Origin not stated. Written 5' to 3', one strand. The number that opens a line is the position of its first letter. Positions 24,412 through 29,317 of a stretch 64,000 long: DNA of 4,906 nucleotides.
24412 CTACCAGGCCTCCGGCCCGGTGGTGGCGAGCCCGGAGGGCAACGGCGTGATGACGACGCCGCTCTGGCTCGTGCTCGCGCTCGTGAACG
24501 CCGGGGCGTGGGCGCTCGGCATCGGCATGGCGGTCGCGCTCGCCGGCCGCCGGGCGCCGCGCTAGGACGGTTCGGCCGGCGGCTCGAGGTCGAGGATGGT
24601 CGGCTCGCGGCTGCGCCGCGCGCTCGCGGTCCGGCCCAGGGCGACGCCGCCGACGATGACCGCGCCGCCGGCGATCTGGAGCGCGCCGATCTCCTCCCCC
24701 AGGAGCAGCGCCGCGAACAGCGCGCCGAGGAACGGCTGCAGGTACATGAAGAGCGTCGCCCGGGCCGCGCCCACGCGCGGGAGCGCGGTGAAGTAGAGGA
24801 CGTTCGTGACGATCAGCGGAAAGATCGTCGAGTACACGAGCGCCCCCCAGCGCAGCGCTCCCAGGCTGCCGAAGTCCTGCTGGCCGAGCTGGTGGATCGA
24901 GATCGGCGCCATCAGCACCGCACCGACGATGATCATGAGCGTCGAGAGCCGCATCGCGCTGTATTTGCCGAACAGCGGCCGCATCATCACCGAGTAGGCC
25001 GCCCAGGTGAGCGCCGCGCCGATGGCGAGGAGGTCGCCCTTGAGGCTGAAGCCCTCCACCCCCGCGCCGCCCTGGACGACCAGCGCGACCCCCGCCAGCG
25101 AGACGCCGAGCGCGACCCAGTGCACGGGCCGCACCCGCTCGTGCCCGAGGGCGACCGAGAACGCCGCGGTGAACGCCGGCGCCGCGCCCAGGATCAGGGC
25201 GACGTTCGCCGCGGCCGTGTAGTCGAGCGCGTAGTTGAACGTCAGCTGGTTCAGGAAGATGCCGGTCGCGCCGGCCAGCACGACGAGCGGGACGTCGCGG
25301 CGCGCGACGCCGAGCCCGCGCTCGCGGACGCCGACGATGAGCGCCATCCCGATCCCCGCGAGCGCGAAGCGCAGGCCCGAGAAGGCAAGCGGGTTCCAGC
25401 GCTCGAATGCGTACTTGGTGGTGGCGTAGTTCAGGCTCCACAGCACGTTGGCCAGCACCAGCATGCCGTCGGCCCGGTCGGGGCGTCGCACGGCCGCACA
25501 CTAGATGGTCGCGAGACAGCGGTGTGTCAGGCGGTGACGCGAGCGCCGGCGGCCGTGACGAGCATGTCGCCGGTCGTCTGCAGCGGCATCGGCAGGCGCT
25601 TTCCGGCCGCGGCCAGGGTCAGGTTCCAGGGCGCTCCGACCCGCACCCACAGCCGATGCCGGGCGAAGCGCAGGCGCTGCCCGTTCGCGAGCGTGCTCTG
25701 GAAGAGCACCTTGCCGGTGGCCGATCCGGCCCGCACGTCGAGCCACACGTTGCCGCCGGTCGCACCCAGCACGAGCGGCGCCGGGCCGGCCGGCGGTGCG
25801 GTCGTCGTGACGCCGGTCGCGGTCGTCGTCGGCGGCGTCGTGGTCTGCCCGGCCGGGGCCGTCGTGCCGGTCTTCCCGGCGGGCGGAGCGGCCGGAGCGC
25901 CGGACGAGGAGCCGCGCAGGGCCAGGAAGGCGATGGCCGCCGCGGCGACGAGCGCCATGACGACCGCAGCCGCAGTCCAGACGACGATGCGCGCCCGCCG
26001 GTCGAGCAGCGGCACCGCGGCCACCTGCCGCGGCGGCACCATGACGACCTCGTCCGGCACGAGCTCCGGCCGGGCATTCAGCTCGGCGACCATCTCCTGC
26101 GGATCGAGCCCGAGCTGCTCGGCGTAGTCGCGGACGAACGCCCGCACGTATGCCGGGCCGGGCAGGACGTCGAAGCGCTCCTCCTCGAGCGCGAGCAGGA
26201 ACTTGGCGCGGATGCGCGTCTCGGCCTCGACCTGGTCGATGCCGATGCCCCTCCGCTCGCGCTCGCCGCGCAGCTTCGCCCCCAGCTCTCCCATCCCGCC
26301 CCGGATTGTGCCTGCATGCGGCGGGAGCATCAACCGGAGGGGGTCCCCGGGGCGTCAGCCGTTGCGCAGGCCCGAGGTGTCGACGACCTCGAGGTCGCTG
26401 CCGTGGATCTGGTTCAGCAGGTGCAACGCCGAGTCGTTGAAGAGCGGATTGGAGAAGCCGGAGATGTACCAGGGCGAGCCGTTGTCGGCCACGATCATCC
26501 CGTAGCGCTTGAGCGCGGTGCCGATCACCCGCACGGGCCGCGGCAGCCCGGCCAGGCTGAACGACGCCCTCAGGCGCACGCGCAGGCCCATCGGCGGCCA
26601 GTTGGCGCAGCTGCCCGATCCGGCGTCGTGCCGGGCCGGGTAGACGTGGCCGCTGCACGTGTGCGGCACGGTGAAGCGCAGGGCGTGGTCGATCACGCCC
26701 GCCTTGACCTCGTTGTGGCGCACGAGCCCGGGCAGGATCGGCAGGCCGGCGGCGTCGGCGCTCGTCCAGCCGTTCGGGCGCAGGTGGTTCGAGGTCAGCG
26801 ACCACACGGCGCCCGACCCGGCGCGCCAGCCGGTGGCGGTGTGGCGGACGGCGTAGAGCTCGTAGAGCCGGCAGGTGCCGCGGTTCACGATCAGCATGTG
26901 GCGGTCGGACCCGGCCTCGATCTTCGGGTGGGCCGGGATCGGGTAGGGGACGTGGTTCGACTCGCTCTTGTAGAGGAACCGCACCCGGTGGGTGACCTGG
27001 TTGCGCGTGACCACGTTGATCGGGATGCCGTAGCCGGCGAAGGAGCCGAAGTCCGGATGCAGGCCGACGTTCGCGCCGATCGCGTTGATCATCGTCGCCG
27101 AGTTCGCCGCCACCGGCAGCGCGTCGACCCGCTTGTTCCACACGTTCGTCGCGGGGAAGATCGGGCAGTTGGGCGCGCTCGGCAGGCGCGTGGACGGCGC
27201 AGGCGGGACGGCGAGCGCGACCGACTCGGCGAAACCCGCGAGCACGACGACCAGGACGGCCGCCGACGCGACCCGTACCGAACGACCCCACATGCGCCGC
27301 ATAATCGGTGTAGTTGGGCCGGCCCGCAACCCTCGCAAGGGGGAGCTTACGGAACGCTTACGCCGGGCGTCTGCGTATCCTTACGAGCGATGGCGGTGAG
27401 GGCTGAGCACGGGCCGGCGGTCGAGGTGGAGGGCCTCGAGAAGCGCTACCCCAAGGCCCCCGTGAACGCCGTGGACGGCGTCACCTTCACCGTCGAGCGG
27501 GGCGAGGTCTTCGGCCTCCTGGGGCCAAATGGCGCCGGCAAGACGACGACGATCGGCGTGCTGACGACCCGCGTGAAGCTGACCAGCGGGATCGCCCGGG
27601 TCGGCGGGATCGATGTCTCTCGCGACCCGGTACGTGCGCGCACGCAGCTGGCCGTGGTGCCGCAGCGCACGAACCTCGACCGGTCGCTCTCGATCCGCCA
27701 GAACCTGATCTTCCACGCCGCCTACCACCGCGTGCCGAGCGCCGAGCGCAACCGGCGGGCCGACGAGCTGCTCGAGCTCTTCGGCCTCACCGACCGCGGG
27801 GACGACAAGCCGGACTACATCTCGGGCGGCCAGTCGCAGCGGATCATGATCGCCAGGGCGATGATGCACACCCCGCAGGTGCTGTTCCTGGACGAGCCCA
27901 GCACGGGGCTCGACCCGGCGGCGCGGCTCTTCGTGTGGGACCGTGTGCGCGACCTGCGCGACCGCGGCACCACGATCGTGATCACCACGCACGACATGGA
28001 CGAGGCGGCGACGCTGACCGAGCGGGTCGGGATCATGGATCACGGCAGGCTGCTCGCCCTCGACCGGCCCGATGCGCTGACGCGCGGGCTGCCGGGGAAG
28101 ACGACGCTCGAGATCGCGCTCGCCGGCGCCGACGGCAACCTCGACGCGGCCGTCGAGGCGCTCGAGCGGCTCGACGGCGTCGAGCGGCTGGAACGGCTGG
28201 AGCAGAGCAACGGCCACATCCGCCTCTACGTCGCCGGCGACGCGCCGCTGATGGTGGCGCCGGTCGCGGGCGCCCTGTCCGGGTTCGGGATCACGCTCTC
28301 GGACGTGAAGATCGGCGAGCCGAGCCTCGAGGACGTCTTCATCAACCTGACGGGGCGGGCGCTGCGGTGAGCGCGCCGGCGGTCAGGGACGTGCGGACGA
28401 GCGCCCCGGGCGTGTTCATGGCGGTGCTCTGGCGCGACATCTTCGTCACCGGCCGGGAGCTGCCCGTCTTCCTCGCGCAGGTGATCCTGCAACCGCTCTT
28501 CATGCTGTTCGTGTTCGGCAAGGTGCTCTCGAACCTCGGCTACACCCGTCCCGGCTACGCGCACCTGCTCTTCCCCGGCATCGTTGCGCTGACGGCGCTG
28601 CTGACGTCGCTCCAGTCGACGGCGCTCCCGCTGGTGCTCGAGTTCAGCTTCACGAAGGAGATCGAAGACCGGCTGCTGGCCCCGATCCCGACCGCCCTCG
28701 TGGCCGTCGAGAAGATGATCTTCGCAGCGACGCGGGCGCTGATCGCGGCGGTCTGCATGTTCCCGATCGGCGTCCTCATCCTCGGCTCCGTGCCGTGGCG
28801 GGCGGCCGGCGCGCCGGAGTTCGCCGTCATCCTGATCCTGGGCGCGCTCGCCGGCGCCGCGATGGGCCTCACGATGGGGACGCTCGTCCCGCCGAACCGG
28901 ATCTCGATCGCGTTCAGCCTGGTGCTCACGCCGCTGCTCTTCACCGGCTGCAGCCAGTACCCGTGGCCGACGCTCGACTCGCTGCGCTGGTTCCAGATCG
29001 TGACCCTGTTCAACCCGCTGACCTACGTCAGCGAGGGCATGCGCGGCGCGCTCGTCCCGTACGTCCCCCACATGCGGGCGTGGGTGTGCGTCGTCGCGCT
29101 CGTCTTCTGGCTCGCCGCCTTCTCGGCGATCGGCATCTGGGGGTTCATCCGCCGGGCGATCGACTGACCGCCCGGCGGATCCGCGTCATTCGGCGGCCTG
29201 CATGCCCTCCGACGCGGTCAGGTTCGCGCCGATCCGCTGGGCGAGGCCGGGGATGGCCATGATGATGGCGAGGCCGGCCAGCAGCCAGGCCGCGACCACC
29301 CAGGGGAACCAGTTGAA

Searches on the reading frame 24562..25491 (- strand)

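Call 55: search_protein_families(library=pfam, proteins=[window:24562-25491:-], max_evalue=0.00001)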
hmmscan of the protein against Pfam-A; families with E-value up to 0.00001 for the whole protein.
window:24562-25491:- (309 aa): 1 family
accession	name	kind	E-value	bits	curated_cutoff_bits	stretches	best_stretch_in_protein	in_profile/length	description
PF00892.27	EamA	-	1.6e-47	161.6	28.2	2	151-285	2-132/135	EamA-like transporter family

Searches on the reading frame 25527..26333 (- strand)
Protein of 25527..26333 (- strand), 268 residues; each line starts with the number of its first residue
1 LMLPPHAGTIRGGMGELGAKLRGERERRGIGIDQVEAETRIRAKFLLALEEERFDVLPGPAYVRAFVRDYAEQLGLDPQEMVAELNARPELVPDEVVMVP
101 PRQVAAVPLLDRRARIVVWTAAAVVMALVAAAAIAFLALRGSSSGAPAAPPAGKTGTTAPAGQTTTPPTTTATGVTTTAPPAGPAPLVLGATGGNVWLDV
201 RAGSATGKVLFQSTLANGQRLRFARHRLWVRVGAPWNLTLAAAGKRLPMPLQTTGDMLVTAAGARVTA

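Call 56: search_protein_families(library=pfam, proteins=[window:25527-26333:-], max_evalue=0.00001)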
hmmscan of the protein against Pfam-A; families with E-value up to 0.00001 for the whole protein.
window:25527-26333:- (268 aa): 2 families
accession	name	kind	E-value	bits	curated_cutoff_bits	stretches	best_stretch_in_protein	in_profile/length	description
PF13413.12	HTH_25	-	1.2e-22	79.9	24.6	1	21-81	2-62/62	Helix-turn-helix domain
PF12844.13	HTH_19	-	2.4e-09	37.4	30.2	1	18-81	1-58/64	Helix-turn-helix domain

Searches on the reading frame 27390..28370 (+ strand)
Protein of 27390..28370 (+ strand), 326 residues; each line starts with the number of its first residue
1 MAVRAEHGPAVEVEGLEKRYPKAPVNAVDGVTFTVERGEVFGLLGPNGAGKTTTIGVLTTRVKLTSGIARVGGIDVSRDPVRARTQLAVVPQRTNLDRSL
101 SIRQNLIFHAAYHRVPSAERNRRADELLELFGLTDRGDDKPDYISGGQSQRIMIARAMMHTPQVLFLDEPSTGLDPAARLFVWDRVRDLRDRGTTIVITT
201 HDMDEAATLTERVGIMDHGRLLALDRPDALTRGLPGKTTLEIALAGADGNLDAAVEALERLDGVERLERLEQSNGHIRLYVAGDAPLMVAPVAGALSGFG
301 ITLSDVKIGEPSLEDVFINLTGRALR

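Call 56: search_protein_families(library=pfam, proteins=[window:27390-28370:+], max_evalue=0.00001)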
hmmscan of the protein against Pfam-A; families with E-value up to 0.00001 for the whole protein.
window:27390-28370:+ (326 aa): 2 families
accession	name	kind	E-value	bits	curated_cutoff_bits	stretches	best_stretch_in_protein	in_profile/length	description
PF00005.33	ABC_tran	-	1.7e-31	110.1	25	1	29-171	2-136/137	ABC transporter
PF13304.12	AAA_21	-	4.6e-10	40.5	27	1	152-202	249-299/304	AAA domain, putative AbiEii toxin, Type IV TA system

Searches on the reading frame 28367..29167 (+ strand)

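Call 56: search_protein_families(library=pfam, proteins=[window:28367-29167:+], max_evalue=0.00001)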
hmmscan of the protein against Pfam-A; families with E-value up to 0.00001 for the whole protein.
window:28367-29167:+ (266 aa): 1 family
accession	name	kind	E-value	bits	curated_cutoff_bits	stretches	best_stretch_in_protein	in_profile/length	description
PF01061.29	ABC2_membrane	-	3.3e-16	59.9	26.9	1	17-229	3-210/211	ABC-2 type transporter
